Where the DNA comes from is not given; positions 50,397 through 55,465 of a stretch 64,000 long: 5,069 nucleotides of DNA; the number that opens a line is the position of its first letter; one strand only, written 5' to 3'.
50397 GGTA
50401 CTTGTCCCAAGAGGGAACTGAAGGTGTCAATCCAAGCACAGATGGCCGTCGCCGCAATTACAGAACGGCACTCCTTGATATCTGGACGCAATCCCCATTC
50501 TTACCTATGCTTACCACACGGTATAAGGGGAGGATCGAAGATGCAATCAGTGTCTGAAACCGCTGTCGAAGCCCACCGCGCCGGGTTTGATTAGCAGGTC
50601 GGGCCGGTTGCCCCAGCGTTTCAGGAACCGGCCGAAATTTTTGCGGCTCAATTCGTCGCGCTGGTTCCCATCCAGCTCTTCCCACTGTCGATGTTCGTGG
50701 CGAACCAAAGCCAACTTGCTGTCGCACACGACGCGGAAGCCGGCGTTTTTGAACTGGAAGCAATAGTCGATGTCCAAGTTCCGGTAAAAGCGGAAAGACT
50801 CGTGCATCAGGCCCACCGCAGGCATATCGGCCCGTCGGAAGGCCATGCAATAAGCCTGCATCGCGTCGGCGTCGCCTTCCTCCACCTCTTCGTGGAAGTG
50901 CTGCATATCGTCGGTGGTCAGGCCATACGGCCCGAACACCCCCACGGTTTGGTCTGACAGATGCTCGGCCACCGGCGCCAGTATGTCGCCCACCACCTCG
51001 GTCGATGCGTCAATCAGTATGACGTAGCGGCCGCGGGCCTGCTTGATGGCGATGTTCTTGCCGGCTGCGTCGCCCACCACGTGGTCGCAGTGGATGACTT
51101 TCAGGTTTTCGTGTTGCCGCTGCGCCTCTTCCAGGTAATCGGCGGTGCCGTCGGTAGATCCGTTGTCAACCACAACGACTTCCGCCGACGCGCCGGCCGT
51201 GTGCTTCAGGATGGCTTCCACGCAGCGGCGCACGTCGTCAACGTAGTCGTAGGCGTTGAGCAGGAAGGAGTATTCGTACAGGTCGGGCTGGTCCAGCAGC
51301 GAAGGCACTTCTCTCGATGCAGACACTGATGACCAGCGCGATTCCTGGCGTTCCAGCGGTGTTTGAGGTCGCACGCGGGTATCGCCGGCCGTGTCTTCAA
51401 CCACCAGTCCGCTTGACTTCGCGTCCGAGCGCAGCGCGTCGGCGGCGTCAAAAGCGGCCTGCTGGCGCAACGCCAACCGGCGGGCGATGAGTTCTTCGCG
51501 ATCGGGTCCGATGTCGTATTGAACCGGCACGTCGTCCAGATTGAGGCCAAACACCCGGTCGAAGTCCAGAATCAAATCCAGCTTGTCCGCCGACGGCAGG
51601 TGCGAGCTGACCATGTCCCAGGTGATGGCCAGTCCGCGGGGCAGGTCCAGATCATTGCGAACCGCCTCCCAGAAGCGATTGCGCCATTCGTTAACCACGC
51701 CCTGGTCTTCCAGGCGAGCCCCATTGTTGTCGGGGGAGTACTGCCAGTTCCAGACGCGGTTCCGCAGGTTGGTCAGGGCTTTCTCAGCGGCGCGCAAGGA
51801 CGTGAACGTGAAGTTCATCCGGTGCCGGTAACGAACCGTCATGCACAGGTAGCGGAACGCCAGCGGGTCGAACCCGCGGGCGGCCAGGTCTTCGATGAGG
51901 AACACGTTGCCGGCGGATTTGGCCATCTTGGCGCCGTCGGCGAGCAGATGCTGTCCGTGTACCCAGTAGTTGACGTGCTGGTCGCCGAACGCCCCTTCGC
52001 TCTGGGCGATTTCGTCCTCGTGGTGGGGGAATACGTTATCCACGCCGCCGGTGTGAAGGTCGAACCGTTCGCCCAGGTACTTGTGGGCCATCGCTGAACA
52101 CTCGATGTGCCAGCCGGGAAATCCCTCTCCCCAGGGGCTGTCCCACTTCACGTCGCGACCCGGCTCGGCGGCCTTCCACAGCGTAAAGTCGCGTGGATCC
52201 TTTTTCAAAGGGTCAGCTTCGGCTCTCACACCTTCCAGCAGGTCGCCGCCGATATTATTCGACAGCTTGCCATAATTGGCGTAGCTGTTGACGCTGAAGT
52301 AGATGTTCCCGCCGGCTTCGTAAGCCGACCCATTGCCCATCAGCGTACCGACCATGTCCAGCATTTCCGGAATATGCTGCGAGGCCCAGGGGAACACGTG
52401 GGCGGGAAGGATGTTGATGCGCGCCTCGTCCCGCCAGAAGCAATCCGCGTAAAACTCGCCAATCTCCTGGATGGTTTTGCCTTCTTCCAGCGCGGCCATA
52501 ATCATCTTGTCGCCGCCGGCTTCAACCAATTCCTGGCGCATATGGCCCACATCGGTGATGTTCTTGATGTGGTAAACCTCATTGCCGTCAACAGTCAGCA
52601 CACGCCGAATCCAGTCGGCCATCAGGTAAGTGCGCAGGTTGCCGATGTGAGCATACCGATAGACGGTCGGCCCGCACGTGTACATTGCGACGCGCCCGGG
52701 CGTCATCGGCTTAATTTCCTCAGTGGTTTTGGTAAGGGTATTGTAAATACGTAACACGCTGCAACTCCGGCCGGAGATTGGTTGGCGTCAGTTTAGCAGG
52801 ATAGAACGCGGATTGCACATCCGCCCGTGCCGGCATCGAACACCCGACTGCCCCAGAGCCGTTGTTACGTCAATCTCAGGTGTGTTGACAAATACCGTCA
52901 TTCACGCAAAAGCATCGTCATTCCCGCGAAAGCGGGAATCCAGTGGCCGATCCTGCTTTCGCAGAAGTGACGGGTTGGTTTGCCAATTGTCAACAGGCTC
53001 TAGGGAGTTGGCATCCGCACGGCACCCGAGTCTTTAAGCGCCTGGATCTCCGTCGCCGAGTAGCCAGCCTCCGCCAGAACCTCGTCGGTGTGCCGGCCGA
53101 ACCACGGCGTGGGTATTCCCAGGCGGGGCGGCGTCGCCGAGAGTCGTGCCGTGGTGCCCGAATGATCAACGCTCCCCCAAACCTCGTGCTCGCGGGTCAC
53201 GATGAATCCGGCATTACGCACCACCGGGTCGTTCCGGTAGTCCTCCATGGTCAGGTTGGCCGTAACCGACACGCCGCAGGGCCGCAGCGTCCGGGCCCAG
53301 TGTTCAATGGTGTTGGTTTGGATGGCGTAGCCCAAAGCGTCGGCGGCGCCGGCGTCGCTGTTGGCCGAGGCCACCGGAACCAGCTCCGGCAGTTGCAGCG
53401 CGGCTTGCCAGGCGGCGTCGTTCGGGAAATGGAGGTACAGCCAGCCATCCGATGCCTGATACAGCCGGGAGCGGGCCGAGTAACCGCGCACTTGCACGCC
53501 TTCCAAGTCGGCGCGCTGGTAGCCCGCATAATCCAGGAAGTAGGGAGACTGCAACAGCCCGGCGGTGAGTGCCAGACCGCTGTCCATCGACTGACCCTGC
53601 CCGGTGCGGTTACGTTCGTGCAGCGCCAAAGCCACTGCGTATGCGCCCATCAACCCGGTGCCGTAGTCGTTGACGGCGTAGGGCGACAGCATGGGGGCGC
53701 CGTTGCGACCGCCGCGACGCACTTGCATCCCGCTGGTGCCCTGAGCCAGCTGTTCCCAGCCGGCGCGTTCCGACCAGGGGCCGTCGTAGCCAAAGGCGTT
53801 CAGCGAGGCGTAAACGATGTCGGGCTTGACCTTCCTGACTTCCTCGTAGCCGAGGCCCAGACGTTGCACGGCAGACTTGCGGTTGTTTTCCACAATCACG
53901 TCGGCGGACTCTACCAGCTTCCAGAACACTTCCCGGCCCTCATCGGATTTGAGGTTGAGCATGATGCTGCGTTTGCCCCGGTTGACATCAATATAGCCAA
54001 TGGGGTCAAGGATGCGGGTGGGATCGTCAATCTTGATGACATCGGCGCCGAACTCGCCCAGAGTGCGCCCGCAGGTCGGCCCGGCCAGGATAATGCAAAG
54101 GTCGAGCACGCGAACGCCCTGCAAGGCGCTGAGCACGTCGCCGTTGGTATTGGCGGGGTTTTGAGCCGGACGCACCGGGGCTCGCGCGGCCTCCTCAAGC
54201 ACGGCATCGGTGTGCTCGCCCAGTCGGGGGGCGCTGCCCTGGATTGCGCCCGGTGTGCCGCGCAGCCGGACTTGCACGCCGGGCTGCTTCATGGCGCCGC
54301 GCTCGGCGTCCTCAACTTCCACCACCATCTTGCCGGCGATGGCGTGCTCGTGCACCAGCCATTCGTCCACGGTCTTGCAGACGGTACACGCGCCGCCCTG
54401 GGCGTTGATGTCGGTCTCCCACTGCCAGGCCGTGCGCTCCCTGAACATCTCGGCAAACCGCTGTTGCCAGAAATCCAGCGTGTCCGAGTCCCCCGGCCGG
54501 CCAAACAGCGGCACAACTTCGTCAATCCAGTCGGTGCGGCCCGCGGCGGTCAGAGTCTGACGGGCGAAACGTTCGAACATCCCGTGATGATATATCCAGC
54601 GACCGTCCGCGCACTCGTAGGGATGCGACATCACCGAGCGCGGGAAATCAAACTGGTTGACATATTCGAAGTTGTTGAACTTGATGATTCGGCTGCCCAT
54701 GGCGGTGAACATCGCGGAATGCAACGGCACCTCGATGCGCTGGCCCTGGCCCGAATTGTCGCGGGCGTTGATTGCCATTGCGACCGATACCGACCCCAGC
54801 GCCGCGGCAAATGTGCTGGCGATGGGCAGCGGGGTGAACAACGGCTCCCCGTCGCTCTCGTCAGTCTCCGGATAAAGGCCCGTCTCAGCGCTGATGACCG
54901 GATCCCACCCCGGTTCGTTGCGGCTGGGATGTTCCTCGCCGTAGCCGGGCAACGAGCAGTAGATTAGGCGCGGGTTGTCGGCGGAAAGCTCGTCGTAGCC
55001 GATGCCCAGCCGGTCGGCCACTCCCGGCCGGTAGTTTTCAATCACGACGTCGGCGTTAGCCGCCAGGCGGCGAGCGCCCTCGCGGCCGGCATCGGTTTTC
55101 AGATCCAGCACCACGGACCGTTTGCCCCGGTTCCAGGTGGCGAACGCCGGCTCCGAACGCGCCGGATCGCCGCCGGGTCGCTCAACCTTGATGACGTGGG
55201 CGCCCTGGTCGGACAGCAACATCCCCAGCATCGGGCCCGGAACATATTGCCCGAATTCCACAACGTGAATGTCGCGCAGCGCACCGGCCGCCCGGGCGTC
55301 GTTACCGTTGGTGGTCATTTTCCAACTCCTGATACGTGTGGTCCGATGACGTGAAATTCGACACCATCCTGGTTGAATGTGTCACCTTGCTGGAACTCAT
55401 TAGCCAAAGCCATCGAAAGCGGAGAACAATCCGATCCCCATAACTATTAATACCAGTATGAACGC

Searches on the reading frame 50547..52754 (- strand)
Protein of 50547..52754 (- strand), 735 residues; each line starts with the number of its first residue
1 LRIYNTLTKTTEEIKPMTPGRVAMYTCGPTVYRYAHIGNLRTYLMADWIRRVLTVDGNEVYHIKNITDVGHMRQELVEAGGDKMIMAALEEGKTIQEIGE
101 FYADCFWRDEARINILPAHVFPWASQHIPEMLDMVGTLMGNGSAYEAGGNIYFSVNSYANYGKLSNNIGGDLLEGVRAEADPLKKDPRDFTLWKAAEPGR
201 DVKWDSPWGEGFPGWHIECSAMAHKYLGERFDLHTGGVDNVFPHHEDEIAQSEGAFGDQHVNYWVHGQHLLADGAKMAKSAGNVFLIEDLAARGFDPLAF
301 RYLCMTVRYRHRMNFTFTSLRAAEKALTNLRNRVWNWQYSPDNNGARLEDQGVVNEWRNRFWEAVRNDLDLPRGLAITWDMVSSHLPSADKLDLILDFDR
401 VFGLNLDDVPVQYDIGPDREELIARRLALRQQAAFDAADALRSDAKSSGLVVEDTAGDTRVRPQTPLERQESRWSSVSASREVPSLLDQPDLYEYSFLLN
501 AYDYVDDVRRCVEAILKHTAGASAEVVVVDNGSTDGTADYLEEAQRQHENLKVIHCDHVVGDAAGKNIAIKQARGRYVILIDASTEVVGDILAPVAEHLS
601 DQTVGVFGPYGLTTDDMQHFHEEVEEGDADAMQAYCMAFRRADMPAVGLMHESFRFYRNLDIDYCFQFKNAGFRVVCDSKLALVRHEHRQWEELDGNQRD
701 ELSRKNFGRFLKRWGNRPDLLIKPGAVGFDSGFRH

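Call 51: search_protein_families(library=pfam, proteins=[window:50547-52754:-], max_evalue=0.0001)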
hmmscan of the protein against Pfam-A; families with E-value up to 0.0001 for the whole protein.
window:50547-52754:- (735 aa): 6 families
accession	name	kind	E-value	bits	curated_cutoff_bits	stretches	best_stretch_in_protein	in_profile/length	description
PF01406.26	tRNA-synt_1e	-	1.6e-93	313.8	27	1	14-324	2-300/301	tRNA synthetases class I (C) catalytic domain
PF00535.33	Glycos_transf_2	-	2e-18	67.3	23.3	1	501-613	6-118/168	Glycosyl transferase family 2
PF13641.12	Glyco_tranf_2_3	-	2.4e-11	44.6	27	1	505-689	13-214/230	Glycosyltransferase like family 2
PF09334.17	tRNA-synt_1g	-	4.2e-07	29.5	20.1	0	266-336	317-385/391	tRNA synthetases class I (M)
PF01921.24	tRNA-synt_1f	-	2.9e-05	23.6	27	0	28-74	29-75/360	tRNA synthetases class I (K)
PF13704.12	Glyco_tranf_2_4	-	6.3e-05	23.8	27.5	0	514-583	9-80/98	Glycosyl transferase family 2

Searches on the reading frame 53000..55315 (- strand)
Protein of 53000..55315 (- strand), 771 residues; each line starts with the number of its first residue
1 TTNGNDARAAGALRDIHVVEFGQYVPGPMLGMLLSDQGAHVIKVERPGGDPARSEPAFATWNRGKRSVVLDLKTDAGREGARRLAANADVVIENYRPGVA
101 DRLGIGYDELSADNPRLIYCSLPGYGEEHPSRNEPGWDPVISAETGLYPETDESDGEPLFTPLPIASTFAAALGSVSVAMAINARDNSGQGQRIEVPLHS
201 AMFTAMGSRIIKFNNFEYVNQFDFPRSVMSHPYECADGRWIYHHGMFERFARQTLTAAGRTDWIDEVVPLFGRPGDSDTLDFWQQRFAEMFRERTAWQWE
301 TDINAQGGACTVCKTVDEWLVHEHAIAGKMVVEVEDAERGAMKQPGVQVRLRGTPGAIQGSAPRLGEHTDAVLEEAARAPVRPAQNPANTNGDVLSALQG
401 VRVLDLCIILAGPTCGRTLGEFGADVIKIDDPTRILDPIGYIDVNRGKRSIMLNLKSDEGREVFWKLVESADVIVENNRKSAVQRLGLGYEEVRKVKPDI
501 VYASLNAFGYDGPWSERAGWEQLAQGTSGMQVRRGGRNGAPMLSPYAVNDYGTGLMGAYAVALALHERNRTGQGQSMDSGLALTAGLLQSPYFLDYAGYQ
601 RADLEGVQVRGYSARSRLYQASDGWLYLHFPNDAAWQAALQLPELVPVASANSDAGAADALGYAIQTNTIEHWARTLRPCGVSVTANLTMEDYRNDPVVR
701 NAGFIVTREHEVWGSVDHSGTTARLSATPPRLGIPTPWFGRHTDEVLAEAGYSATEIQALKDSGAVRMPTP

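Call 51: search_protein_families(library=pfam, proteins=[window:53000-55315:-], max_evalue=0.0001)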
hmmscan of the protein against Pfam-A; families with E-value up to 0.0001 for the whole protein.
window:53000-55315:- (771 aa): 1 family
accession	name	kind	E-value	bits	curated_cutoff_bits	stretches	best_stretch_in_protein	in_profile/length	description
PF02515.22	CoA_transf_3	-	1.6e-174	580.7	23.3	2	13-369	1-366/366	CoA-transferase family III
